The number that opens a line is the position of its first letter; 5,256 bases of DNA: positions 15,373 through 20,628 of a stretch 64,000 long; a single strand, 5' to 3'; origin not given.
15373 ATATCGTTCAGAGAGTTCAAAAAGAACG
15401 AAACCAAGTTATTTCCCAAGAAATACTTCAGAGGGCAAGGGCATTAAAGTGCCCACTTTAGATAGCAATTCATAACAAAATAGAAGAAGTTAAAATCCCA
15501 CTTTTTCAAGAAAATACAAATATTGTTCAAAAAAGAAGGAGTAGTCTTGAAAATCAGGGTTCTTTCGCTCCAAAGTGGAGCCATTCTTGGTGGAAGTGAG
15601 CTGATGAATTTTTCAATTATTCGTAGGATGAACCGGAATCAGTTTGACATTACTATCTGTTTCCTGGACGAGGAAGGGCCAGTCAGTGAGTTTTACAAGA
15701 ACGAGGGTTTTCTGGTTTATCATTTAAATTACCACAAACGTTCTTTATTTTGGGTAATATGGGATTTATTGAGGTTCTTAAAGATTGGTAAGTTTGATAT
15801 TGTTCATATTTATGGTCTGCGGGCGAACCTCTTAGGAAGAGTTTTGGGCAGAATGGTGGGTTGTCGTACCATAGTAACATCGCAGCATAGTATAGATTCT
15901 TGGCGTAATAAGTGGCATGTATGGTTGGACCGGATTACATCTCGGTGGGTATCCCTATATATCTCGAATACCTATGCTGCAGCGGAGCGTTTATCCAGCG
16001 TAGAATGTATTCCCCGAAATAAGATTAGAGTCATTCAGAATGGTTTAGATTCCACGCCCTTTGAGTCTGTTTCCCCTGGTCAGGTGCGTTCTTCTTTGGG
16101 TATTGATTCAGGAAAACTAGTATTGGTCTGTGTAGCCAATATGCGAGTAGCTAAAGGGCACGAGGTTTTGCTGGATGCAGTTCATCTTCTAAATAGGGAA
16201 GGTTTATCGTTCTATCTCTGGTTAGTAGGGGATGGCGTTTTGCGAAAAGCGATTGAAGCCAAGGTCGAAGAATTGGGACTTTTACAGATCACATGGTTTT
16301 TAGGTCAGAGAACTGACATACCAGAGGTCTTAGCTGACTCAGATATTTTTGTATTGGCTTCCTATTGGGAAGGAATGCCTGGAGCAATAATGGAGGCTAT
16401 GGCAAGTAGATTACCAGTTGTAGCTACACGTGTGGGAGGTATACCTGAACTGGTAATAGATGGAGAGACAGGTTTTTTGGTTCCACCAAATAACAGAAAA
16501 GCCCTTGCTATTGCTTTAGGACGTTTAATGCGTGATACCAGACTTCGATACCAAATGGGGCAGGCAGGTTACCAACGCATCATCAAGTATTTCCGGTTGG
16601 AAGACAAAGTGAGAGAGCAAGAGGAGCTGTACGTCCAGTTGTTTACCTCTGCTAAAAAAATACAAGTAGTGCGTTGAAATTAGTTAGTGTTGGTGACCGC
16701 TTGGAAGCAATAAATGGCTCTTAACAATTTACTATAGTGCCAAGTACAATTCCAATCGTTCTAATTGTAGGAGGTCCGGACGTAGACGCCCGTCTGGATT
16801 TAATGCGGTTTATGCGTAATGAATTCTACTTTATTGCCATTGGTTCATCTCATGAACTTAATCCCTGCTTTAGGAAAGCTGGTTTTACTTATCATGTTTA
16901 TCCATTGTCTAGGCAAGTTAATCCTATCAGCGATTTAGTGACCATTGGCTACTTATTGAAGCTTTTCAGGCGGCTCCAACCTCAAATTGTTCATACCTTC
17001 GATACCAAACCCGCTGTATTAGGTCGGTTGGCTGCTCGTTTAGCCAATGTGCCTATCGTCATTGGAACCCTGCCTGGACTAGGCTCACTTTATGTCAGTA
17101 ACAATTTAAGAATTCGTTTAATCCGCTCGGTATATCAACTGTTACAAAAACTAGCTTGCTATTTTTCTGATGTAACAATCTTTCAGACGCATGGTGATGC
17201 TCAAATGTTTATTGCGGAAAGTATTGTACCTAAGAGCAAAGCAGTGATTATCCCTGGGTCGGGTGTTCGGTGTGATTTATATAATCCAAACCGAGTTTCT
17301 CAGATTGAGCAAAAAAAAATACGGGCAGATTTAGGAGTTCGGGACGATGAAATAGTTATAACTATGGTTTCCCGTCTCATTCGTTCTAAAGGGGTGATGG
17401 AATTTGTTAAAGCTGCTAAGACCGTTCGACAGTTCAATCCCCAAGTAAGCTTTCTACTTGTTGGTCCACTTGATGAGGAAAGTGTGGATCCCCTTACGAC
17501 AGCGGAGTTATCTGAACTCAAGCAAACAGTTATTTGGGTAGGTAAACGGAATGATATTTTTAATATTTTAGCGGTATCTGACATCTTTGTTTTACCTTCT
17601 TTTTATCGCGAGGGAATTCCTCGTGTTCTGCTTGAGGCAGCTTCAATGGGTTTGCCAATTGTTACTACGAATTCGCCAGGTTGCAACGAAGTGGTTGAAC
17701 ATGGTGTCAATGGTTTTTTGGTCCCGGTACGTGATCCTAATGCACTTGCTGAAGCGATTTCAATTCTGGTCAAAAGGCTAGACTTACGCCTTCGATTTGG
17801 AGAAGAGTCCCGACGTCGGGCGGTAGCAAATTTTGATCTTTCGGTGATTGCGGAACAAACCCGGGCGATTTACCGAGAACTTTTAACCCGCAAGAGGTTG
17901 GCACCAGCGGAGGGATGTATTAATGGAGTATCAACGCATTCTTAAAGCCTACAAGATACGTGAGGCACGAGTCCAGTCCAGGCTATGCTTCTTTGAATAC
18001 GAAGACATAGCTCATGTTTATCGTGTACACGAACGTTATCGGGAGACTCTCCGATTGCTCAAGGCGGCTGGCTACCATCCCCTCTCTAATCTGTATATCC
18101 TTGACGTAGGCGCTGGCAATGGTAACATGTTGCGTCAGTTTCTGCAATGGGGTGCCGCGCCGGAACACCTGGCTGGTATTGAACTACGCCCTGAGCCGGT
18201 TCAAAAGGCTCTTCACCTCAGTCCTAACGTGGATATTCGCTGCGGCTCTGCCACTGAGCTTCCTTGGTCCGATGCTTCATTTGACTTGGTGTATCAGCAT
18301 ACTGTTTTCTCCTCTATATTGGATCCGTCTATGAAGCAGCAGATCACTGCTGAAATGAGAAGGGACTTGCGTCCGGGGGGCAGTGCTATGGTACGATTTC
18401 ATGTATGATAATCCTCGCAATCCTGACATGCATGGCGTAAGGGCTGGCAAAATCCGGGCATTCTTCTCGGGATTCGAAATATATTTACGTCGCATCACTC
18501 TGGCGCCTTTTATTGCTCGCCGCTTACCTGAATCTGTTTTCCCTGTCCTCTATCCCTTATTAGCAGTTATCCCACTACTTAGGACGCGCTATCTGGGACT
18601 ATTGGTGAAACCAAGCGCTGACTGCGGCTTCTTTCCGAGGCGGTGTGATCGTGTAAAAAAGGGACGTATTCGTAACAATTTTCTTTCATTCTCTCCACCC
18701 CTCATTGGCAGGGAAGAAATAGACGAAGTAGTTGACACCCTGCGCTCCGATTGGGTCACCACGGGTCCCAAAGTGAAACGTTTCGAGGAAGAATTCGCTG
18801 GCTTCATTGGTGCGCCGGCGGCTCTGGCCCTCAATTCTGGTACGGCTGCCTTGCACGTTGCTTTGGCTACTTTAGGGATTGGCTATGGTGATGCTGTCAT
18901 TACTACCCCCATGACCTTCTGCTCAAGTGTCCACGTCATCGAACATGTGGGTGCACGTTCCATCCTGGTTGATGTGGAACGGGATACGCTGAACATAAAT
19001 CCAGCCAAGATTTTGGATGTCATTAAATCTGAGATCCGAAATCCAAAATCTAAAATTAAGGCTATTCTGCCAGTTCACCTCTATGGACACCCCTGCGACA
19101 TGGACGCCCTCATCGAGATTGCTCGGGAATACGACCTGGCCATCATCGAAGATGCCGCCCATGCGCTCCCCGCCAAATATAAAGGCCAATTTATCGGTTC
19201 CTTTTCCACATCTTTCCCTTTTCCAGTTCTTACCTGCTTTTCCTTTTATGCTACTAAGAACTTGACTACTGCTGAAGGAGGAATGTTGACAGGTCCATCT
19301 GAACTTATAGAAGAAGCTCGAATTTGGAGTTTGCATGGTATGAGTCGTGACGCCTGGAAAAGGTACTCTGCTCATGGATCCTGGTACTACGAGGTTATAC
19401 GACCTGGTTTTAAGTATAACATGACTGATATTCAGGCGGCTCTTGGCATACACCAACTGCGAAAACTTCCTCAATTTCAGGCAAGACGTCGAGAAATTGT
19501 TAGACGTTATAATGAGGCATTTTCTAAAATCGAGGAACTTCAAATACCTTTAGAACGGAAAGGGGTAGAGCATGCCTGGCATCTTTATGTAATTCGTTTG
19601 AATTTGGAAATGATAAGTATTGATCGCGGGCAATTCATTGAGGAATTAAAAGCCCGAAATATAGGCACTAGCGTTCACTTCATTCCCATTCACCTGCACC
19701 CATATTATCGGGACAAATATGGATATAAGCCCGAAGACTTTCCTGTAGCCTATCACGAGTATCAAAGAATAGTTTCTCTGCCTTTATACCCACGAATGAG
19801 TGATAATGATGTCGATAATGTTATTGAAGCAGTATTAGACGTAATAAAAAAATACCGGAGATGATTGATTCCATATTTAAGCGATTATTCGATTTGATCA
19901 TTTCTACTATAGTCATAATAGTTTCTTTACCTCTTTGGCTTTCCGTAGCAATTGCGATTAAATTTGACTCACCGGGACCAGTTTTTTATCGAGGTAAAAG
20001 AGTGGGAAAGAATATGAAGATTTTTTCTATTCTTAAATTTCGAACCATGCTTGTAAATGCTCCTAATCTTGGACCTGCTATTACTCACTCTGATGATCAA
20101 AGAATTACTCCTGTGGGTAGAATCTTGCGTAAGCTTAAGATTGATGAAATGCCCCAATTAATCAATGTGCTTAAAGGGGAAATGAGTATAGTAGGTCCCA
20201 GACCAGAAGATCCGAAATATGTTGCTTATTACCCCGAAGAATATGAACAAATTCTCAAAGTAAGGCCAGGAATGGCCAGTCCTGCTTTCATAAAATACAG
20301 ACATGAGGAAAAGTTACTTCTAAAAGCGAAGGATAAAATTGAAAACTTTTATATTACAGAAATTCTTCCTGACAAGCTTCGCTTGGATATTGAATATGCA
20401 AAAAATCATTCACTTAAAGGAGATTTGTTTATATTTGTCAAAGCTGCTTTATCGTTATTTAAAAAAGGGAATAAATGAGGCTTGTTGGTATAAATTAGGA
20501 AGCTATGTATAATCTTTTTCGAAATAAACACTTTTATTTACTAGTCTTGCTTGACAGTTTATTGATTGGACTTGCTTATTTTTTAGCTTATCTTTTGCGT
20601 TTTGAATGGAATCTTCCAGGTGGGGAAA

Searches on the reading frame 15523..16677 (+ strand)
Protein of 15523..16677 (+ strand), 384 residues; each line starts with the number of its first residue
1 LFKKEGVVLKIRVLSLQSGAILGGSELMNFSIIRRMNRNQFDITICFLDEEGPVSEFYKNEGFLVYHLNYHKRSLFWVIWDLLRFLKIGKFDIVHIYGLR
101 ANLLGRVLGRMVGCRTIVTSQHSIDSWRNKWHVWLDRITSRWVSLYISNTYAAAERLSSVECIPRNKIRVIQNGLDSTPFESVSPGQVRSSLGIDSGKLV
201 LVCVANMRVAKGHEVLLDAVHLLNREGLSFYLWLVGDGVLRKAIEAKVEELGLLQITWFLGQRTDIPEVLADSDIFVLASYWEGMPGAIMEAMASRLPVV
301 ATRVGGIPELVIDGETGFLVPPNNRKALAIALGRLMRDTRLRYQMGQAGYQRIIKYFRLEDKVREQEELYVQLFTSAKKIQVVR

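Call 67: search_protein_families(library=pfam, proteins=[window:15523-16677:+], max_evalue=1e-12)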
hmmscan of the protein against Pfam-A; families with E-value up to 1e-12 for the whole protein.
window:15523-16677:+ (384 aa): 3 families
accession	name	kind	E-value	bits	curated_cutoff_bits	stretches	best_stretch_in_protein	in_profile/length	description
PF00534.26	Glycos_transf_1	-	1.2e-37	129.5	26.4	1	189-352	6-172/172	Glycosyl transferases group 1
PF13692.12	Glyco_trans_1_4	-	3.9e-37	128.1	27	1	200-338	3-142/142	Glycosyl transferases group 1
PF13439.12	Glyco_transf_4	-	1.7e-17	64.4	28.5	1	23-176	2-167/170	Glycosyltransferase Family 4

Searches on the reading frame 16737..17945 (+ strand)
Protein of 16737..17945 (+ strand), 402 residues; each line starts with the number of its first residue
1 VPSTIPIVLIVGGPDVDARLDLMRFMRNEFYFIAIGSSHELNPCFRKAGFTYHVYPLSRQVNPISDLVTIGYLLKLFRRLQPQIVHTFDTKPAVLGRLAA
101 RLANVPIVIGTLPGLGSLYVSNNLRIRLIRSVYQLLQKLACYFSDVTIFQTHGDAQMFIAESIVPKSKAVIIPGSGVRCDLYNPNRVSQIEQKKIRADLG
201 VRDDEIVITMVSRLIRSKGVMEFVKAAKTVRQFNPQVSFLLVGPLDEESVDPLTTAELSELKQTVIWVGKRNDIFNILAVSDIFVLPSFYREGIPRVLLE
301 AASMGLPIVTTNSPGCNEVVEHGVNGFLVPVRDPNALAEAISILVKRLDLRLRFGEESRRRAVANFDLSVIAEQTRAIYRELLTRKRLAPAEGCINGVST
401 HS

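Call 67: search_protein_families(library=pfam, proteins=[window:16737-17945:+], max_evalue=1e-12)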
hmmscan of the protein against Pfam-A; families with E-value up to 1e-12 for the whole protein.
window:16737-17945:+ (402 aa): 2 families
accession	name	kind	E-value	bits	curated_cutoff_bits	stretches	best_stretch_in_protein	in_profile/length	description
PF00534.26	Glycos_transf_1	-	2.4e-35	122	26.4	1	192-360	2-171/172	Glycosyl transferases group 1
PF13692.12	Glyco_trans_1_4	-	6.3e-34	117.7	27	1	207-345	3-140/142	Glycosyl transferases group 1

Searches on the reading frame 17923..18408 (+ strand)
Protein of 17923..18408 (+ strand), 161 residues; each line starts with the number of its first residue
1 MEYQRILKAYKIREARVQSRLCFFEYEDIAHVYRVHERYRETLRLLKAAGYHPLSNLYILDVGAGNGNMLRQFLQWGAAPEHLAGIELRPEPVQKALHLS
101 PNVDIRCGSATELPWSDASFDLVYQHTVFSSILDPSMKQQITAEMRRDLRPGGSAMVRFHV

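Call 67: search_protein_families(library=pfam, proteins=[window:17923-18408:+], max_evalue=1e-12)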
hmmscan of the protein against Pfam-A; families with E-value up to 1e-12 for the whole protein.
window:17923-18408:+ (161 aa): 2 families
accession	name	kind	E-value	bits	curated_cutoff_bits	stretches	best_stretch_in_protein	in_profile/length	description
PF08241.18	Methyltransf_11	-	2.4e-16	60.6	21.2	1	60-156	1-94/95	Methyltransferase domain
PF13649.12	Methyltransf_25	-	1.9e-15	57.8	27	1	59-153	1-97/97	Methyltransferase domain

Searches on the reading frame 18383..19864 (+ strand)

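Call 67: search_protein_families(library=pfam, proteins=[window:18383-19864:+], max_evalue=1e-12)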
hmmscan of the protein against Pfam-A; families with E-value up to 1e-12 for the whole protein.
window:18383-19864:+ (493 aa): 1 family
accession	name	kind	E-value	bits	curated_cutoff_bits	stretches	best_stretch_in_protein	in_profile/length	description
PF01041.23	DegT_DnrJ_EryC1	-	8.4e-120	400.7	19.8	1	108-484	3-359/360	DegT/DnrJ/EryC1/StrS aminotransferase family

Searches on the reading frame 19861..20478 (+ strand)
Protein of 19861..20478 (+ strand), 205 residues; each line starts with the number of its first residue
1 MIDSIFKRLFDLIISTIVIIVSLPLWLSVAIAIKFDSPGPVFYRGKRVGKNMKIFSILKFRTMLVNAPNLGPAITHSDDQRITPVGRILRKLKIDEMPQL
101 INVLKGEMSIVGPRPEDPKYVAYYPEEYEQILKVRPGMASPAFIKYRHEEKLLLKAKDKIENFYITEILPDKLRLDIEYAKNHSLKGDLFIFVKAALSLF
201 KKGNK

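Call 67: search_protein_families(library=pfam, proteins=[window:19861-20478:+], max_evalue=1e-12)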
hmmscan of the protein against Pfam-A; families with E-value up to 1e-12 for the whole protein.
window:19861-20478:+ (205 aa): 1 family
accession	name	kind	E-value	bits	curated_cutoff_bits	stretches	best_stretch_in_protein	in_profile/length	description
PF02397.22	Bac_transf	-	2.4e-58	197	27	1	7-200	1-178/179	Bacterial sugar transferase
